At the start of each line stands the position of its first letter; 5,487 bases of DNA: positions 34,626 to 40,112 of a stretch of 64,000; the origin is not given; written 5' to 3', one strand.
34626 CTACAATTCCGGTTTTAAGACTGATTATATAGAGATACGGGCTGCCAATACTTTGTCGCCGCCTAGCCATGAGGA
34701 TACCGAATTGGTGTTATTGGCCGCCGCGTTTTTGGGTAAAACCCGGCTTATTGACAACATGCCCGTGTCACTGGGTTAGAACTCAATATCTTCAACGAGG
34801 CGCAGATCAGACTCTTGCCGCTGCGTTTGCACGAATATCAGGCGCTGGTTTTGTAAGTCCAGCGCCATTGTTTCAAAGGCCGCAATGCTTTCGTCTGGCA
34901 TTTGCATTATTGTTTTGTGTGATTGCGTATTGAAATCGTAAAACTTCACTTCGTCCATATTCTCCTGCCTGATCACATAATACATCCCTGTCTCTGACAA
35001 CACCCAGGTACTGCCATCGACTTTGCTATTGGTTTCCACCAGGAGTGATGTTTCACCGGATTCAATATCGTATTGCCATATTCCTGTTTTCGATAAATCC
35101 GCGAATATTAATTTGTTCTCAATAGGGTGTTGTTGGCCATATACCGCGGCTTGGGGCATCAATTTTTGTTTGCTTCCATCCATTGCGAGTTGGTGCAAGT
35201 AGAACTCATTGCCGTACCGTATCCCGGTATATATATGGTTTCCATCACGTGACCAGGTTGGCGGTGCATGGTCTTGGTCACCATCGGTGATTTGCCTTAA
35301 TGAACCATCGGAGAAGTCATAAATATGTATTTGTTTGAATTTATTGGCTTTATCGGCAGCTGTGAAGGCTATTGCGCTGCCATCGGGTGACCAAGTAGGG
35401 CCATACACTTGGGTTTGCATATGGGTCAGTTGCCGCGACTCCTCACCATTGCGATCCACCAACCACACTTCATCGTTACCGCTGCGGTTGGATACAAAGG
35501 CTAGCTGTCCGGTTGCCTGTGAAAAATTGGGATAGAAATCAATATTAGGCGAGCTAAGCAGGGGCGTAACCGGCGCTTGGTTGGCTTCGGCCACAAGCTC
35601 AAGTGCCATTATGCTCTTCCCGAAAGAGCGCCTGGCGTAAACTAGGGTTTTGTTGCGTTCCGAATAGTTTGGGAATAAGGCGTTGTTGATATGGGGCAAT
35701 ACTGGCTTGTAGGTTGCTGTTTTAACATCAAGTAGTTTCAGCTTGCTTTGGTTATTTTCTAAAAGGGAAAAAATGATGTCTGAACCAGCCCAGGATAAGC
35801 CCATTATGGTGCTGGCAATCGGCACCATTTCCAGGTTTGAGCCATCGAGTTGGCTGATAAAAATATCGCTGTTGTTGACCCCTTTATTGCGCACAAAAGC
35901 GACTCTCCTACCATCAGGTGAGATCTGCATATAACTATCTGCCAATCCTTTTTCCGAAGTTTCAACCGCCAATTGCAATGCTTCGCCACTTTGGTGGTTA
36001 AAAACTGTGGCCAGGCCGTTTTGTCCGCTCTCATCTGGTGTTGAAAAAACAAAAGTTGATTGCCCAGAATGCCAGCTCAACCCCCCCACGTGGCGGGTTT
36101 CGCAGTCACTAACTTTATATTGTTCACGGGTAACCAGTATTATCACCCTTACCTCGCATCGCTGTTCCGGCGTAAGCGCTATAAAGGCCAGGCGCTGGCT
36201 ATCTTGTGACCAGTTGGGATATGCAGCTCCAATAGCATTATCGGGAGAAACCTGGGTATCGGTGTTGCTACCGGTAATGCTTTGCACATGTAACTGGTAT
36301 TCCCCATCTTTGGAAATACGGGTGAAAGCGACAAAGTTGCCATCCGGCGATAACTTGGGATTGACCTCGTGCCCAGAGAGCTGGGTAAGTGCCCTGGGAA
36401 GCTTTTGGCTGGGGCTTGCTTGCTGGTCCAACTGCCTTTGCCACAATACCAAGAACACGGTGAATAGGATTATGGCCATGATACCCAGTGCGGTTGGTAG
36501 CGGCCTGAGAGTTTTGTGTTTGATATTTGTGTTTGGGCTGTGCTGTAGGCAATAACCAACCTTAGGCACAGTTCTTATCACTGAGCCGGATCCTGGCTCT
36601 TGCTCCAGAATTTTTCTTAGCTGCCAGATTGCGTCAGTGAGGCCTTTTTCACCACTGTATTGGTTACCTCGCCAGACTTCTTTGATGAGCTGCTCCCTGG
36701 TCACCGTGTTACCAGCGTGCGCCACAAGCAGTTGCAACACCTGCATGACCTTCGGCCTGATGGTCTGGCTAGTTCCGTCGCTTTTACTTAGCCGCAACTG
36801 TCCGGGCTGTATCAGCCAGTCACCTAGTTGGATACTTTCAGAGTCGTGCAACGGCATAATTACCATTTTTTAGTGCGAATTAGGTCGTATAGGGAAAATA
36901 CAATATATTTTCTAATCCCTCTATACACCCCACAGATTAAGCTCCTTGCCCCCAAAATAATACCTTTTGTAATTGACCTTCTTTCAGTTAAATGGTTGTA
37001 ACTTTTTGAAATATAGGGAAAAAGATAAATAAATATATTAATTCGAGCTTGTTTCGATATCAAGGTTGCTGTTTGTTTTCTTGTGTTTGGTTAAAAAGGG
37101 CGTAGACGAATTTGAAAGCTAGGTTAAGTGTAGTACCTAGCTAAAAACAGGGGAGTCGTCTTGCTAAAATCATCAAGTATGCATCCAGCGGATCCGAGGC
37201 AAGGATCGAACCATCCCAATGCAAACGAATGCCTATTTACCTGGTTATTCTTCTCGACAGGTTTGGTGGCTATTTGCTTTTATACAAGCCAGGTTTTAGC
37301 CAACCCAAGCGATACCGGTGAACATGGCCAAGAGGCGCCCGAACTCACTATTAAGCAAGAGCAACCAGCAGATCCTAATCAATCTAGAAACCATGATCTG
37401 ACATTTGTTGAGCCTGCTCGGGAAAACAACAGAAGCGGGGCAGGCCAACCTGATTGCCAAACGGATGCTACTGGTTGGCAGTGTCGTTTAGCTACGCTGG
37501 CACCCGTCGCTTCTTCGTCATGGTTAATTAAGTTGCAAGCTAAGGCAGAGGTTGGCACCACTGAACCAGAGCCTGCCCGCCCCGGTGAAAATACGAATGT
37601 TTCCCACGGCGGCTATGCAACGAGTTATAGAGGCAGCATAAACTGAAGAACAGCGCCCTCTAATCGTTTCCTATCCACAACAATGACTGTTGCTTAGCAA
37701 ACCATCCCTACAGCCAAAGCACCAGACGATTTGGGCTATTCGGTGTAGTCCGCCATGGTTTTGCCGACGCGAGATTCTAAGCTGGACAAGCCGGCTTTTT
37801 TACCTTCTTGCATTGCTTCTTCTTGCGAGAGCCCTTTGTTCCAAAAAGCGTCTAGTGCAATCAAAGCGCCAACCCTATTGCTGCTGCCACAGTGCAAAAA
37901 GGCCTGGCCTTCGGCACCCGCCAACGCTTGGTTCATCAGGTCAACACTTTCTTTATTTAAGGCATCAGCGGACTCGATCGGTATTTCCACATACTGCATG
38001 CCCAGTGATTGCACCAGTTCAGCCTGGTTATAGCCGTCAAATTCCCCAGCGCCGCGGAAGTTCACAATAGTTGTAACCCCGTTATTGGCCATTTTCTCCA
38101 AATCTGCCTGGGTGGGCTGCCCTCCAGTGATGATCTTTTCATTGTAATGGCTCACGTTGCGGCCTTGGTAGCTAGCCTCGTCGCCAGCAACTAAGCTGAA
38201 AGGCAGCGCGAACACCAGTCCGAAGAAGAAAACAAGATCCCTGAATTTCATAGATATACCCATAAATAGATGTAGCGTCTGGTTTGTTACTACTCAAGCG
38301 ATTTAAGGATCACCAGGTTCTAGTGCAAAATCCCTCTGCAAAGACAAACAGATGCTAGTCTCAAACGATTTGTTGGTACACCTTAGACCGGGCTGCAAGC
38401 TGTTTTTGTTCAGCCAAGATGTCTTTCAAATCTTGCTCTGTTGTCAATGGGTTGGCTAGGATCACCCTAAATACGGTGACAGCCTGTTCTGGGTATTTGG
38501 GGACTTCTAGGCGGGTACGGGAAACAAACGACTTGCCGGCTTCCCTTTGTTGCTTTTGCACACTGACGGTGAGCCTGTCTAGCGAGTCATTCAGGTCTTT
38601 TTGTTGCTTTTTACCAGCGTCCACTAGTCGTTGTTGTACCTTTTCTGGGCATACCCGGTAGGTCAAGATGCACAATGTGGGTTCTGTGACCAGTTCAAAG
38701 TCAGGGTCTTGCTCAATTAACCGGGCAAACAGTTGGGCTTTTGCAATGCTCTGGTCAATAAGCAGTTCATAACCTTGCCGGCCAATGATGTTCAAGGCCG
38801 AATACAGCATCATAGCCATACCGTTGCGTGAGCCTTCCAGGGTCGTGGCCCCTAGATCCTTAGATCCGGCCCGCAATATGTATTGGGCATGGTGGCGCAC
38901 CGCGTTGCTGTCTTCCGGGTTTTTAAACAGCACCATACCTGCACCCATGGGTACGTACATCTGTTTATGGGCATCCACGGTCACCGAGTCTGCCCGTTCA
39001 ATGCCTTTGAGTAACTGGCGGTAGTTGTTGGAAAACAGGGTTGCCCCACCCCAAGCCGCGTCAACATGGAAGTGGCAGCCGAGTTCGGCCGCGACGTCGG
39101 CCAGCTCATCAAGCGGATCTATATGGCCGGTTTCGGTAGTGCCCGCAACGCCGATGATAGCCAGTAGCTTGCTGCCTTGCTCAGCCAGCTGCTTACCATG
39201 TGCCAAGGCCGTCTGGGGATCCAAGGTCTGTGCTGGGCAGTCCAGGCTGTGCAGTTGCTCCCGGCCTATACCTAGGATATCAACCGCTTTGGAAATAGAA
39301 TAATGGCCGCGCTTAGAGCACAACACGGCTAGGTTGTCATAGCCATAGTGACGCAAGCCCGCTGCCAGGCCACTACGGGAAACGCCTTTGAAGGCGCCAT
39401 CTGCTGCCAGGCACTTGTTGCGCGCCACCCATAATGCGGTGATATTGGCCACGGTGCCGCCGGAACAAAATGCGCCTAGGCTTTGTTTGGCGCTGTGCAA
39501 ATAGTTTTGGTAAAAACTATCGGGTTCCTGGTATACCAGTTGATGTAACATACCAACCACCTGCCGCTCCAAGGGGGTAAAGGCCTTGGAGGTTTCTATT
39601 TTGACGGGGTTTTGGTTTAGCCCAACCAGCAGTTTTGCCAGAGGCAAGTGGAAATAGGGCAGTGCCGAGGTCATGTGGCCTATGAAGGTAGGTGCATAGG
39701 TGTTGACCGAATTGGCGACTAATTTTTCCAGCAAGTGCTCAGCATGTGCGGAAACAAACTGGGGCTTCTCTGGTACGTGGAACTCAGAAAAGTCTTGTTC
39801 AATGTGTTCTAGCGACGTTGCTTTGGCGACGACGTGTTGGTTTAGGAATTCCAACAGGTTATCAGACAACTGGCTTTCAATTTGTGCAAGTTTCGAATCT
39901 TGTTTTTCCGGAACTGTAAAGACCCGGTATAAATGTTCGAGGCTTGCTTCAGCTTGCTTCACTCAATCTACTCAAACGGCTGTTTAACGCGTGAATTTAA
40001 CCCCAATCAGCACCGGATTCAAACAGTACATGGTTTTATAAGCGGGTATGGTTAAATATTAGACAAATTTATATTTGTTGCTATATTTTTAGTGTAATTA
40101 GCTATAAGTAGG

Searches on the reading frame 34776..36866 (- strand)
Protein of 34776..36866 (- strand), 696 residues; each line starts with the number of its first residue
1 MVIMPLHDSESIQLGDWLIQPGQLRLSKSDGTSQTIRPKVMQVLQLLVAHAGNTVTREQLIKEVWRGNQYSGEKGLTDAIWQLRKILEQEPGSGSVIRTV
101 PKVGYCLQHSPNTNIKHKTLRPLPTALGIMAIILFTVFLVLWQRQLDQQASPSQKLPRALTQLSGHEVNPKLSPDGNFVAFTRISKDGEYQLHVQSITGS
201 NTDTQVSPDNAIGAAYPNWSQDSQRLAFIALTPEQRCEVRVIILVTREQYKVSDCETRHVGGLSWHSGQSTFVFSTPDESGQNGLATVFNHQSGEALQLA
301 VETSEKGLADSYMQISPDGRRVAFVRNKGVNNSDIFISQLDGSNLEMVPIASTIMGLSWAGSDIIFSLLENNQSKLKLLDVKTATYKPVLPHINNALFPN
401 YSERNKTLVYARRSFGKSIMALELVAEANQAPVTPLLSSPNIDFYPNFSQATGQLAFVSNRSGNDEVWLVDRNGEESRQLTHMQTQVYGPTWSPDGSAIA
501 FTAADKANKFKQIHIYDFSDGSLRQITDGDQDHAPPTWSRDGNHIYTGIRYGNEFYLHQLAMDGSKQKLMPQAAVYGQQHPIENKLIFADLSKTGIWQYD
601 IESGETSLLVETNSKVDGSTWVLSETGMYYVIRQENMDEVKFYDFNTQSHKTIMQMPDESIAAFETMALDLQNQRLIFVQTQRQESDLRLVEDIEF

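Call 17: search_protein_families(library=pfam, proteins=[window:34776-36866:-], max_evalue=0.001)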
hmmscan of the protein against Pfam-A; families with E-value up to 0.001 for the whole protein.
window:34776-36866:- (696 aa): 6 families
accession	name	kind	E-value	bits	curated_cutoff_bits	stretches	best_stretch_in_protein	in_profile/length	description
PF07676.18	PD40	-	3.7e-24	84.5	20.9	0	487-502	11-26/38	WD40-like Beta Propeller Repeat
PF00486.34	Trans_reg_C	-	4e-16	59.3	26.2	1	35-107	5-77/77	Transcriptional regulatory protein, C terminal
PF00930.27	DPPIV_N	-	2.9e-11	43.1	22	0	510-563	22-73/354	Dipeptidyl peptidase IV (DPP IV) N-terminal region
PF23389.1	Beta-prop_WDR19_1st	-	3.5e-08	33.3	27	1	457-553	12-104/325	WDR19 first beta-propeller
PF25174.1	Beta-prop_THOC3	-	1.1e-07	31.5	305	0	467-548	28-147/272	THOC3 beta-propeller domain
PF10647.15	Gmad1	-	1.8e-07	31.7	20.5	0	217-330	28-135/251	Lipoprotein LpqB beta-propeller domain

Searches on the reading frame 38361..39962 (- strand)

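Call 17: search_protein_families(library=pfam, proteins=[window:38361-39962:-], max_evalue=0.001)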
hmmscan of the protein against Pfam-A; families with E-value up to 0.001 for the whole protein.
window:38361-39962:- (533 aa): 2 families
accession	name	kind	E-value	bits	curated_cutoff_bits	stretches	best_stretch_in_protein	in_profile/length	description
PF00282.25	Pyridoxal_deC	-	1.6e-46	159.2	27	1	78-436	26-373/375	Pyridoxal-dependent decarboxylase conserved domain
PF01212.27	Beta_elim_lyase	-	2.8e-05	24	27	1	213-361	74-215/288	Beta-eliminating lyase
